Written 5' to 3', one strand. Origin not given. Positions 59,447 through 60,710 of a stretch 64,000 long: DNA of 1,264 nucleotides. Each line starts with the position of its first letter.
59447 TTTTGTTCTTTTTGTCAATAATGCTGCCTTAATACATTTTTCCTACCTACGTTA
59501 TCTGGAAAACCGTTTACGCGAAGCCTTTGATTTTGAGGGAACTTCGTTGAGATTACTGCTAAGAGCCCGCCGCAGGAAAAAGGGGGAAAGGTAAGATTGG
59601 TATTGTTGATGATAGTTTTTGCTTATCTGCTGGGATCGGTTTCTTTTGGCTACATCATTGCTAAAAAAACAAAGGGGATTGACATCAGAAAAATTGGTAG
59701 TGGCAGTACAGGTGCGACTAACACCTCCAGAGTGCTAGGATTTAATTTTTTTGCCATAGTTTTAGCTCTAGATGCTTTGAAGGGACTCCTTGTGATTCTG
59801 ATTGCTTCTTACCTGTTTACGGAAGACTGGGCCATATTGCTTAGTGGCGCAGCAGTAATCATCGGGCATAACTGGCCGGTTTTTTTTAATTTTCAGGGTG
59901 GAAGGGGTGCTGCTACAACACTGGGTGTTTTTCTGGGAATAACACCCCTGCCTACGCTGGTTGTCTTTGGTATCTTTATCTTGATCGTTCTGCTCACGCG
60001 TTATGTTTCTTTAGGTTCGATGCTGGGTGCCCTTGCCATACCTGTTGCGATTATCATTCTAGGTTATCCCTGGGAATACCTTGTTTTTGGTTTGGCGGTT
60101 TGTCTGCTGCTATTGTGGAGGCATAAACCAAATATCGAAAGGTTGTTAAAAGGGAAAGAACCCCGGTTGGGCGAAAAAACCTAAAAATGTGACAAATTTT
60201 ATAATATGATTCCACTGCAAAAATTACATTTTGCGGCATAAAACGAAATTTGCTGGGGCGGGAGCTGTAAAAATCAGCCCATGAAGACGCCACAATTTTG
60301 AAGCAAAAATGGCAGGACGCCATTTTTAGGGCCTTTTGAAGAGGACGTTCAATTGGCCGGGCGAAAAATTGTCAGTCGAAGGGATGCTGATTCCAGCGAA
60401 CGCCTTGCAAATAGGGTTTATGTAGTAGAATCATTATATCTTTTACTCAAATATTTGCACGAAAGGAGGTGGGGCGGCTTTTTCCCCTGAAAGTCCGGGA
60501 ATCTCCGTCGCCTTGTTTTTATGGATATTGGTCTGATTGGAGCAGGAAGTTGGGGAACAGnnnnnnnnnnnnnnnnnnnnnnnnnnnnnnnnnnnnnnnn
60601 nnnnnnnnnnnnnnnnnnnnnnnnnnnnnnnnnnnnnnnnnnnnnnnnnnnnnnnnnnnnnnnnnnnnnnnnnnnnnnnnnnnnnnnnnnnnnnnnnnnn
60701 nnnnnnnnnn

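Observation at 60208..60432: Second, inverted copy of the same element between plsY and gpsA; its internal sORF is antisense to the flanking operon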

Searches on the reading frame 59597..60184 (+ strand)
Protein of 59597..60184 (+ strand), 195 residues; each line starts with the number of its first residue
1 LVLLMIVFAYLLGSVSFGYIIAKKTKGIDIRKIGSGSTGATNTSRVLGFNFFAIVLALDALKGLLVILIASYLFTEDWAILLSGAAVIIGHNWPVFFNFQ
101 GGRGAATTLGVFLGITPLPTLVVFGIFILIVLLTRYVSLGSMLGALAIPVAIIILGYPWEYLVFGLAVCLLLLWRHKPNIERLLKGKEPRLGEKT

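Call 23: find_homologous_proteins(query=window:59597-60184:+, max_evalue=1e-20)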
Query window:59597-60184:+ (195 aa): 4623 proteins with E <= 1e-20 among 6438 candidates; the best 120 are listed.
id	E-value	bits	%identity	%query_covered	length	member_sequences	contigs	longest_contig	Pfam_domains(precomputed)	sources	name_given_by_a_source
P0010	1.9e-117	408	100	100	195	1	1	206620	PF02660.21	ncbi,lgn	-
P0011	4.5e-116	403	99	100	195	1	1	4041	PF02660.21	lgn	-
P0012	1.9e-98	346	84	100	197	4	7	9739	PF02660.21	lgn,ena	-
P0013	4.9e-95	335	81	100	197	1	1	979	PF02660.21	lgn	-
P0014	5.8e-89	315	77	93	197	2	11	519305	PF02660.21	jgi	jgi:glycerol-3-phosphate acyltransferase PlsY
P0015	1.1e-88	314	77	99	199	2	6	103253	PF02660.21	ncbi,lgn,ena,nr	ncbi:MAG: glycerol-3-phosphate 1-O-acyltransferase PlsY [Firmicutes bacterium]|nr:glycerol-3-phospha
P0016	4.9e-88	312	76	99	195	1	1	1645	PF02660.21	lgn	-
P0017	9.9e-87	308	74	98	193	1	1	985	PF02660.21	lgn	-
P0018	3.2e-86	306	72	97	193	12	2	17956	PF02660.21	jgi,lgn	jgi:glycerol-3-phosphate acyltransferase PlsY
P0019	4.3e-86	305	73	100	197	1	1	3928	PF02660.21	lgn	-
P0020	4.6e-81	289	68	99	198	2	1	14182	PF02660.21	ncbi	-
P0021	7.4e-79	282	66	99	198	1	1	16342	PF02660.21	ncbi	-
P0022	8.1e-79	282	66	99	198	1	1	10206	PF02660.21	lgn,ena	-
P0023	8.1e-79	282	66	99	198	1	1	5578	PF02660.21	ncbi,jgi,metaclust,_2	jgi:glycerol-3-phosphate acyltransferase PlsY|metaclust:\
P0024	2.0e-78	280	66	99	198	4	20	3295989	PF02660.21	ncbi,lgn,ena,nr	ncbi:MAG TPA: glycerol-3-phosphate 1-O-acyltransferase PlsY [Firmicutes bacterium]|nr:glycerol-3-pho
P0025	3.4e-78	280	68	97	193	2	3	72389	PF02660.21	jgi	jgi:glycerol-3-phosphate acyltransferase PlsY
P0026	7.2e-78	279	66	99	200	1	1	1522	PF02660.21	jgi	jgi:glycerol-3-phosphate acyltransferase PlsY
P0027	1.2e-77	278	67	100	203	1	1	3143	PF02660.21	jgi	-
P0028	1.3e-77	278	68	99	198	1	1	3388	PF02660.21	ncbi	-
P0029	2.1e-77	277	65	99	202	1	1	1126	PF02660.21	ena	-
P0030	3.7e-77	276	65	99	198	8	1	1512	PF02660.21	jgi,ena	jgi:glycerol-3-phosphate acyltransferase PlsY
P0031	9.1e-76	272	66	99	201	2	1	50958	PF02660.21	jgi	-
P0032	1.1e-74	268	62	99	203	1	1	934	PF02660.21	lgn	-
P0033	1.3e-74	268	64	94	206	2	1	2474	PF02660.21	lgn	-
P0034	3.4e-74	267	63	98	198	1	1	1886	PF02660.21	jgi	jgi:acyl phosphate:glycerol-3-phosphate acyltransferase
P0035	2.0e-73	264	64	97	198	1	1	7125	PF02660.21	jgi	jgi:acyl phosphate:glycerol-3-phosphate acyltransferase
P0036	4.8e-73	263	64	99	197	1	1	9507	PF02660.21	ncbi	-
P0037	7.1e-73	262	64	99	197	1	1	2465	PF02660.21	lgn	-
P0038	1.1e-72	262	61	99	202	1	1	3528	PF02660.21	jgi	jgi:glycerol-3-phosphate acyltransferase PlsY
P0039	1.4e-72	261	64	98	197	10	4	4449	PF02660.21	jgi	jgi:glycerol-3-phosphate acyltransferase PlsY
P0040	4.1e-72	260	63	99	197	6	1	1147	PF02660.21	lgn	-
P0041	5.9e-72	259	64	93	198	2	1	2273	PF02660.21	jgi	jgi:acyl phosphate:glycerol-3-phosphate acyltransferase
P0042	8.3e-72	259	62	99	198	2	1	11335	PF02660.21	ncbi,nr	ncbi:MAG: glycerol-3-phosphate 1-O-acyltransferase PlsY [Bacillota bacterium]|nr:glycerol-3-phosphat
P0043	1.2e-71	258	62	93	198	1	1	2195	PF02660.21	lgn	-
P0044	1.3e-71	258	62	99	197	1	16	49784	PF02660.21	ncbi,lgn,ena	-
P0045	2.2e-71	258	62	98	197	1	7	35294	PF02660.21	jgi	jgi:glycerol-3-phosphate acyltransferase PlsY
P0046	4.7e-71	256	60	99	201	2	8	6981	PF02660.21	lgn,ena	-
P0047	8.6e-71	256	61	100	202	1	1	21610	PF02660.21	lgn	-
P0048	2.3e-70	254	60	99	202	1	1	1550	PF02660.21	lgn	-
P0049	6.0e-70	253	63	99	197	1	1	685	PF02660.21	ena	-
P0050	1.6e-69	251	58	99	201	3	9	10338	PF02660.21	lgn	-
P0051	1.2e-68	249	59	99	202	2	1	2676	PF02660.21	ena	-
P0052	5.4e-68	246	58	98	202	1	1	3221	PF02660.21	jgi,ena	-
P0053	2.8e-67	244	59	99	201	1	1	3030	PF02660.21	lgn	-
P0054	3.2e-66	241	57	99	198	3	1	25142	PF02660.21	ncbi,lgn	-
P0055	7.3e-65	236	56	98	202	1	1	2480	PF02660.21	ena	-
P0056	8.0e-62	226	57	100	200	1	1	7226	PF02660.21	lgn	-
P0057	1.0e-61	226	54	98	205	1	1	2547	PF02660.21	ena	-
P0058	1.6e-61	225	54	97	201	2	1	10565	PF02660.21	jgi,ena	-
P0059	1.7e-60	222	56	99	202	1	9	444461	PF02660.21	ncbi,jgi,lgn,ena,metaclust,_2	ncbi:MAG: glycerol-3-phosphate 1-O-acyltransferase PlsY [Dethiobacteria bacterium]|jgi:glycerol-3-ph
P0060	5.2e-60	220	55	99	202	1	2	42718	PF02660.21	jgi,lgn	jgi:glycerol-3-phosphate acyltransferase PlsY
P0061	3.8e-58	214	52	99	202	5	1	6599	PF02660.21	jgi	-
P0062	2.6e-57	212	68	78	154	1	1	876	PF02660.21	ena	-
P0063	8.0e-56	207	53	98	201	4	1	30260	PF02660.21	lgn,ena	-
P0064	1.2e-55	206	52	99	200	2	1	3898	PF02660.21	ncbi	-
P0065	2.5e-55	205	53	93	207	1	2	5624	PF02660.21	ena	-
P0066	4.3e-55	204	53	93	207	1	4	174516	PF02660.21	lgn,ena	-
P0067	1.3e-54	203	51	94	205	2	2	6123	PF02660.21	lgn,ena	-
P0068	3.0e-54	202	51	99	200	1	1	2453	PF02660.21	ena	-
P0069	8.3e-54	200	52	99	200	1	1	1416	PF02660.21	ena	-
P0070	1.6e-53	199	52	93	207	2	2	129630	PF02660.21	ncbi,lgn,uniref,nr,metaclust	ncbi:glycerol-3-phosphate 1-O-acyltransferase PlsY [Dethiobacter alkaliphilus]|uniref:Glycerol-3-pho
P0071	3.3e-53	198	49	99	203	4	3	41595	PF02660.21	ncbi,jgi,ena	jgi:acyl phosphate:glycerol-3-phosphate acyltransferase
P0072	5.4e-53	197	55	95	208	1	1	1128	PF02660.21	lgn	-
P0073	1.7e-52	196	49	99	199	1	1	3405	PF02660.21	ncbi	-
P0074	2.0e-52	196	51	98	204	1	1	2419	PF02660.21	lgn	-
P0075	2.3e-52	195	49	99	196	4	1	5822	PF02660.21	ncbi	-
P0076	2.4e-52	195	49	99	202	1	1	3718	PF02660.21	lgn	-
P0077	3.0e-52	195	50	94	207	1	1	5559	PF02660.21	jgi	jgi:acyl phosphate:glycerol-3-phosphate acyltransferase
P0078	4.0e-52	195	49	93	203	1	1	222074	PF02660.21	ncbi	-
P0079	4.1e-52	195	49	93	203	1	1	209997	PF02660.21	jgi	jgi:glycerol-3-phosphate acyltransferase PlsY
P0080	7.0e-52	194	49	98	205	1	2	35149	PF02660.21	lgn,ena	-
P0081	7.0e-52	194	49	98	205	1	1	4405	PF02660.21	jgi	-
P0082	7.2e-52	194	49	98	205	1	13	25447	PF02660.21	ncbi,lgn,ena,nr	ncbi:MAG: glycerol-3-phosphate 1-O-acyltransferase PlsY [Dethiobacter sp.]|nr:glycerol-3-phosphate 1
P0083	7.3e-52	194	49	98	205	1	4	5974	PF02660.21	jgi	-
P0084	8.7e-52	194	52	93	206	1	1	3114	PF02660.21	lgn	-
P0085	9.0e-52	194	48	99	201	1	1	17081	PF02660.21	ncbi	-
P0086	1.3e-51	193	49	99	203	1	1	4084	PF02660.21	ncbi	-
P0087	2.5e-51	192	49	94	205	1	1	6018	PF02660.21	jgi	-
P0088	3.3e-51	192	58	85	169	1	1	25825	PF02660.21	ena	-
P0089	4.0e-51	191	49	94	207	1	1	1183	PF02660.21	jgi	jgi:glycerol-3-phosphate acyltransferase PlsY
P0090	8.6e-51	190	49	98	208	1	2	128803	PF02660.21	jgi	jgi:glycerol-3-phosphate acyltransferase PlsY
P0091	9.0e-51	190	49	98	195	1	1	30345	PF02660.21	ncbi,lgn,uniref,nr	ncbi:MAG: glycerol-3-phosphate 1-O-acyltransferase [Candidatus Syntrophonatronum acetioxidans]|unire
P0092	1.2e-50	190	48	98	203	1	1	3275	PF02660.21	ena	-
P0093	5.0e-50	188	49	98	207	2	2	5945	PF02660.21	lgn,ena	-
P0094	6.2e-50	187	51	95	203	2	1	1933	PF02660.21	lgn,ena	-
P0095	6.4e-50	187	47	97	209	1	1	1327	PF02660.21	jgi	jgi:acyl phosphate:glycerol-3-phosphate acyltransferase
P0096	9.2e-50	187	47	98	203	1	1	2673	PF02660.21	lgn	-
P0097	9.6e-50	187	49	98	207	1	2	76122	PF02660.21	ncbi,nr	ncbi:MAG: glycerol-3-phosphate 1-O-acyltransferase PlsY [Bacillota bacterium]|nr:glycerol-3-phosphat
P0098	1.1e-49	187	50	93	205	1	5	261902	PF02660.21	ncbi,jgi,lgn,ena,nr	ncbi:MAG: glycerol-3-phosphate 1-O-acyltransferase PlsY [Clostridiales bacterium]|jgi:glycerol-3-pho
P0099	1.3e-49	186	50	99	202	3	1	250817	PF02660.21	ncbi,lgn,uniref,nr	ncbi:glycerol-3-phosphate acyltransferase PlsY [Texcoconibacillus texcoconensis]|uniref:Glycerol-3-p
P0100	1.3e-49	186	48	94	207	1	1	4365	PF02660.21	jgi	jgi:acyl phosphate:glycerol-3-phosphate acyltransferase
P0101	2.8e-49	185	50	99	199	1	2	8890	PF02660.21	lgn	-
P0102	3.2e-49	185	48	98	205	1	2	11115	PF02660.21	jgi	jgi:glycerol-3-phosphate acyltransferase PlsY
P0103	3.9e-49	185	51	97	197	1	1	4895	PF02660.21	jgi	jgi:glycerol-3-phosphate acyltransferase PlsY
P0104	4.2e-49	185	49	100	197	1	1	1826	PF02660.21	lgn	-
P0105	4.3e-49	185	48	97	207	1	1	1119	PF02660.21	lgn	-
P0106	1.4e-48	183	49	98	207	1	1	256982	PF02660.21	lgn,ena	-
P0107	2.1e-48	183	48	95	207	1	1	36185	PF02660.21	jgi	jgi:glycerol-3-phosphate acyltransferase PlsY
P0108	2.2e-48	182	50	99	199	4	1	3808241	PF02660.21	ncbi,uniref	ncbi:glycerol-3-phosphate 1-O-acyltransferase PlsY [Alkalihalobacillus sp. R86527]|uniref:glycerol-3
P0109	2.2e-48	182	50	99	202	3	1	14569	PF02660.21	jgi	jgi:glycerol-3-phosphate acyltransferase PlsY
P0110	2.7e-48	182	48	95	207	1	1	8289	PF02660.21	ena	-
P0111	3.4e-48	182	50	99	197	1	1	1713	PF02660.21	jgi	jgi:glycerol-3-phosphate acyltransferase PlsY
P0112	3.9e-48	182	47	96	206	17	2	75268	PF02660.21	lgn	-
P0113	5.0e-48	181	49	99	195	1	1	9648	PF02660.21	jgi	jgi:glycerol-3-phosphate acyltransferase PlsY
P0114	5.6e-48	181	51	98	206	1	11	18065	PF02660.21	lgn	-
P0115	5.7e-48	181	48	98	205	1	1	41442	PF02660.21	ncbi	-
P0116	8.5e-48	181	49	99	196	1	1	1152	PF02660.21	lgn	-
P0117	9.0e-48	180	49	99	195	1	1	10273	PF02660.21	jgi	jgi:glycerol-3-phosphate acyltransferase PlsY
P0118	9.4e-48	180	51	99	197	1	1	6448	PF02660.21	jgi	jgi:glycerol-3-phosphate acyltransferase PlsY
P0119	1.0e-47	180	48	98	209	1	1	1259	PF02660.21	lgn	-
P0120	1.4e-47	180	48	98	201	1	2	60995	PF02660.21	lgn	-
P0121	1.5e-47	180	46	91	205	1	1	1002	PF02660.21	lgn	-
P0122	1.6e-47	180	46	98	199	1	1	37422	PF02660.21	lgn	-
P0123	2.4e-47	179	50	98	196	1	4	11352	PF02660.21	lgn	-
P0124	2.4e-47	179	49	97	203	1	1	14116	PF02660.21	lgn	-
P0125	2.6e-47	179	48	99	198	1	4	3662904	PF02660.21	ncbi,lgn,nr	ncbi:glycerol-3-phosphate 1-O-acyltransferase PlsY [Aneurinibacillus thermoaerophilus]|nr:glycerol-3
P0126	2.7e-47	179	48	99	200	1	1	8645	PF02660.21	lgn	-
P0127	2.7e-47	179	48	99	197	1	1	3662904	PF02660.21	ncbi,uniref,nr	ncbi:glycerol-3-phosphate 1-O-acyltransferase PlsY [Aneurinibacillus thermoaerophilus]|uniref:Glycer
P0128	3.0e-47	179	51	99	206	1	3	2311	PF02660.21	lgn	-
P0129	3.4e-47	179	48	99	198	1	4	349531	PF02660.21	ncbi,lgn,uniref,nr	ncbi:glycerol-3-phosphate 1-O-acyltransferase PlsY [Aneurinibacillus thermoaerophilus]|uniref:glycer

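Call 24: find_encoding_contigs(protein=P0010, flank=10000, max_places=6)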
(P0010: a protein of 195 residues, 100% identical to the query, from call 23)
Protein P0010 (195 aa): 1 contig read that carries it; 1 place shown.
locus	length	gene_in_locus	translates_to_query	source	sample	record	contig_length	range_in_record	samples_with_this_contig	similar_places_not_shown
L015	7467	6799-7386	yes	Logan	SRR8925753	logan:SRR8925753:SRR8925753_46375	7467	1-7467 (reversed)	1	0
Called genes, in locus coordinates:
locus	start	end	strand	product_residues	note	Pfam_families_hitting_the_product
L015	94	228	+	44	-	-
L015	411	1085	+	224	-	PF02224:Cytidylate_kin, PF13189:Cytidylate_kin2, PF13207:AAA_17 (faint), PF13238:AAA_18 (weak)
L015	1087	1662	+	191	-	PF01553:Acyltransferase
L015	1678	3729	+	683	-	PF02401:LYTB, PF23459:S1_RRP5 (faint), PF21710:Spt6_S1 (faint), PF00575:S1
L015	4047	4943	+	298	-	PF14045:YIEGIA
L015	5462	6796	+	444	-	PF01926:MMR_HSR1, PF02421:FeoB_N, PF00009:GTP_EFTU (weak), PF00350:Dynamin_N (weak), PF01926:MMR_HSR1, PF02421:FeoB_N, PF04548:AIG1 (weak), PF14714:KH_dom-like, +3 more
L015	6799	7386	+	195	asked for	PF02660:G3P_acyltransf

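Call 25: find_encoding_contigs(protein=P0012, flank=10000, max_places=8)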
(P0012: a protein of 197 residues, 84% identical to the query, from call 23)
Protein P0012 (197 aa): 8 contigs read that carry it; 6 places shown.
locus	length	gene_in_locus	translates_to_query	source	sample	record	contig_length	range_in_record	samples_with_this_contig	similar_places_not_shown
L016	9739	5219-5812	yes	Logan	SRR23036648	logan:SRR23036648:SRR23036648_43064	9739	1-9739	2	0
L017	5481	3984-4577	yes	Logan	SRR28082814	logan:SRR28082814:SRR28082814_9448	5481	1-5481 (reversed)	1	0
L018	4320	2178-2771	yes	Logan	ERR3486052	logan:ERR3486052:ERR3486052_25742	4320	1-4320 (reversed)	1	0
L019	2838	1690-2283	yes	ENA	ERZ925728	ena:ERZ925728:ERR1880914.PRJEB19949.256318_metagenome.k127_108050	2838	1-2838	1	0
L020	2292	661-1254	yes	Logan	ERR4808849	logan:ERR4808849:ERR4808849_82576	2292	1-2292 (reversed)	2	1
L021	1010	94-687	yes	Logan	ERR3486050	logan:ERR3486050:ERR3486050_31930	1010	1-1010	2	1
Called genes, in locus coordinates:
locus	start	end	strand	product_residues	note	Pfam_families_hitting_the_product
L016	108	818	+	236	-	PF24124:YphA (weak), PF07758:DUF1614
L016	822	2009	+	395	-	PF07454:SpoIIP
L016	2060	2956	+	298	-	PF14045:YIEGIA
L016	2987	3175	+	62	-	PF21835:YIEGIA_cap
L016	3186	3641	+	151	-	PF11385:DUF3189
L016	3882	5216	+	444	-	PF00005:ABC_tran (faint), PF01926:MMR_HSR1, PF02421:FeoB_N, PF00009:GTP_EFTU (weak), PF01926:MMR_HSR1, PF02421:FeoB_N, PF04548:AIG1 (weak), PF14714:KH_dom-like, +4 more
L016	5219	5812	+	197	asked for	PF02660:G3P_acyltransf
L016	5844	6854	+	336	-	PF01210:NAD_Gly3P_dh_N, PF02558:ApbA, PF03446:NAD_binding_2 (weak), PF03807:F420_oxidored, PF07479:NAD_Gly3P_dh_C, PF20618:GPD_NAD_C_bact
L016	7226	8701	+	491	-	PF09547:SpoIVA_ATPase, PF20438:SpoIVA_middle, PF20439:SpoIVA_C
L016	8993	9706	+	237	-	PF14343:PrcB_C, PF27162:OB_LytA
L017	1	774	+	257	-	?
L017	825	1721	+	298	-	PF14045:YIEGIA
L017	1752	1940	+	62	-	PF21835:YIEGIA_cap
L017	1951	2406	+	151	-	PF11385:DUF3189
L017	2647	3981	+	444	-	PF00005:ABC_tran (faint), PF01926:MMR_HSR1, PF02421:FeoB_N, PF00009:GTP_EFTU (weak), PF01926:MMR_HSR1, PF02421:FeoB_N, PF04548:AIG1 (weak), PF14714:KH_dom-like, +4 more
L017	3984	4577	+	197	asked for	PF02660:G3P_acyltransf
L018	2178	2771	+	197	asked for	PF02660:G3P_acyltransf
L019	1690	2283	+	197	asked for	PF02660:G3P_acyltransf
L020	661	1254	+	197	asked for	PF02660:G3P_acyltransf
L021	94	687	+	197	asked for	PF02660:G3P_acyltransf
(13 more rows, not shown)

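Call 26: find_encoding_contigs(protein=P0014, flank=10000, max_places=4)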
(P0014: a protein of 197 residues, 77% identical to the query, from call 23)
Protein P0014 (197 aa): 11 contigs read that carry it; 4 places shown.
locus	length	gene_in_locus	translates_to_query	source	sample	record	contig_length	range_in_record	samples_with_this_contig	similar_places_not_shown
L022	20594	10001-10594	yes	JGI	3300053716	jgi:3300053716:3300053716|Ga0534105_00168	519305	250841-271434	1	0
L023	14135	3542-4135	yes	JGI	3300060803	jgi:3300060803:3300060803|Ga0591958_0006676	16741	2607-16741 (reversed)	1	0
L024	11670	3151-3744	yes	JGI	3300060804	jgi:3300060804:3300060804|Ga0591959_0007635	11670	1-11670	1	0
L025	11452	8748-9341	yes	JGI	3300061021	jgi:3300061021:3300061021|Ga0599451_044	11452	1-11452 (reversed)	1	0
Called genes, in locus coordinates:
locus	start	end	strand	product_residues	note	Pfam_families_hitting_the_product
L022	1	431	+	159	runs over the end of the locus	-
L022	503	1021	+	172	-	-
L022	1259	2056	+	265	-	PF02224:Cytidylate_kin, PF13189:Cytidylate_kin2, PF13238:AAA_18 (faint)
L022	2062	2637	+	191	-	PF01553:Acyltransferase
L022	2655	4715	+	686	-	PF02401:LYTB, PF21710:Spt6_S1 (faint), PF00575:S1, PF13509:S1_2 (faint), PF00575:S1, PF23459:S1_RRP5 (weak), PF00575:S1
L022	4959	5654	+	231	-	PF24124:YphA (weak), PF07758:DUF1614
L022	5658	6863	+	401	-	PF07454:SpoIIP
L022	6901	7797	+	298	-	PF14045:YIEGIA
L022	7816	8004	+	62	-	PF21835:YIEGIA_cap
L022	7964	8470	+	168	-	PF11385:DUF3189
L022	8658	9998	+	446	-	PF00005:ABC_tran (faint), PF01926:MMR_HSR1, PF02421:FeoB_N, PF00009:GTP_EFTU, PF01926:MMR_HSR1, PF02421:FeoB_N, PF04548:AIG1 (weak), PF14714:KH_dom-like, +3 more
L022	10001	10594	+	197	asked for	PF02660:G3P_acyltransf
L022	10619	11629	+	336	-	PF01210:NAD_Gly3P_dh_N, PF02558:ApbA, PF03446:NAD_binding_2 (weak), PF03807:F420_oxidored (weak), PF07479:NAD_Gly3P_dh_C, PF20618:GPD_NAD_C_bact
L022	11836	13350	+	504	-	PF09547:SpoIVA_ATPase, PF20438:SpoIVA_middle, PF20439:SpoIVA_C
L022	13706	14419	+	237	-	PF14343:PrcB_C, PF27162:OB_LytA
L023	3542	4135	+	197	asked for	PF02660:G3P_acyltransf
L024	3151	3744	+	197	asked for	PF02660:G3P_acyltransf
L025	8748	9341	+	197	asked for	PF02660:G3P_acyltransf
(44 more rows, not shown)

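Call 28: find_encoding_contigs(protein=P0011, flank=10000, max_places=6)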
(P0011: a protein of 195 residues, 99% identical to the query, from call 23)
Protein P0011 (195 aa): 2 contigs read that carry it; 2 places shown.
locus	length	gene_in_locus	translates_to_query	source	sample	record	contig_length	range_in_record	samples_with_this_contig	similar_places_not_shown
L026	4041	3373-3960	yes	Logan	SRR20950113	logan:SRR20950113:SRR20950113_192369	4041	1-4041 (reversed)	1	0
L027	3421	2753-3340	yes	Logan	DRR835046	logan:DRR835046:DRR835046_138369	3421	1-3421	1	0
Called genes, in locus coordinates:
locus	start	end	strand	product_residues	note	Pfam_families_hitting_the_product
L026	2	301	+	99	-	?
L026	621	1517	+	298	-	PF14045:YIEGIA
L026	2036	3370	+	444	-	PF01926:MMR_HSR1, PF02421:FeoB_N, PF00009:GTP_EFTU (weak), PF00350:Dynamin_N (weak), PF01926:MMR_HSR1, PF02421:FeoB_N, PF04548:AIG1 (weak), PF14714:KH_dom-like, +3 more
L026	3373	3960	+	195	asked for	PF02660:G3P_acyltransf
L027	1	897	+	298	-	?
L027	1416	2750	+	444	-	PF01926:MMR_HSR1, PF02421:FeoB_N, PF00009:GTP_EFTU (weak), PF00350:Dynamin_N (weak), PF01926:MMR_HSR1, PF02421:FeoB_N, PF04548:AIG1 (weak), PF14714:KH_dom-like, +3 more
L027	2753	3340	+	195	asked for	PF02660:G3P_acyltransf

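Call 54: search_protein_families(library=pfam, proteins=[window:59597-60181:+], max_evalue=0.1)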
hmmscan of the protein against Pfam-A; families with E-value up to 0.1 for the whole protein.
window:59597-60181:+ (195 aa): 1 family
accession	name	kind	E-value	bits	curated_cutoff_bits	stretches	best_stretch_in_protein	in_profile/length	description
PF02660.20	G3P_acyltransf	-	1.4e-54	185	24.1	1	8-183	1-164/164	Glycerol-3-phosphate acyltransferase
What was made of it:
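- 59597..60184 (+): plsY, upstream neighbour of copy 2. call 54 (PF02660, E 1.4e-54)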

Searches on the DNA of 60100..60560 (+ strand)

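Call 12: search_rna_families(source=window, start=60100, end=60560, threshold=evalue, max_evalue=10)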
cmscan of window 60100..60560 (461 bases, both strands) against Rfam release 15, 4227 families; matches with E-value up to 10: 2.
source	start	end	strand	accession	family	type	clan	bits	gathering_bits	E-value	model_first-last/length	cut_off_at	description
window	60407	60449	-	RF01459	rliE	Gene; sRNA;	-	15.7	90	3.9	1-222/222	no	Listeria sRNA rliE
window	60272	60385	-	RF02479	GlsR13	Gene; snRNA; snoRNA; CD-box;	-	11.1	100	9.1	1-100/100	no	Small nucleolar RNA GlsR13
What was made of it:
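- On Any Rfam RNA family (cis-regulatory element or sRNA): The best permissive matches have E 3.9 and 9.1, far below threshold (call 12).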

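Call 18: search_dna_similar(query=window:60195-60445:+, collection=plasmids, mode=distant, max_evalue=0.01)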
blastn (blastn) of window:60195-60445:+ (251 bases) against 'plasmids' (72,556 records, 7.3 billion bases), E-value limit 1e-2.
No match.
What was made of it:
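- Closest known: bcr1-bcr3 repeats of the Bacillus cereus group. Different: No sequence match was found in PLSDB plasmids (call 18), although I did not check how many bcr copies that collection holds.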

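Call 19: search_dna_similar(query=window:60195-60445:+, collection=phages, mode=distant, max_evalue=0.01)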
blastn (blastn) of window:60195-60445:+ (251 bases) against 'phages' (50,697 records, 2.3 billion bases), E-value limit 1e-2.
No match.
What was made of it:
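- On bcr repeats of the Bacillus cereus group: No blastn match in plasmid or phage collections (calls 18, 19).
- No match in plasmid or phage collections (calls 18, 19).
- Tried and rejected: blastn against plasmids and phages: nothing (calls 18, 19).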
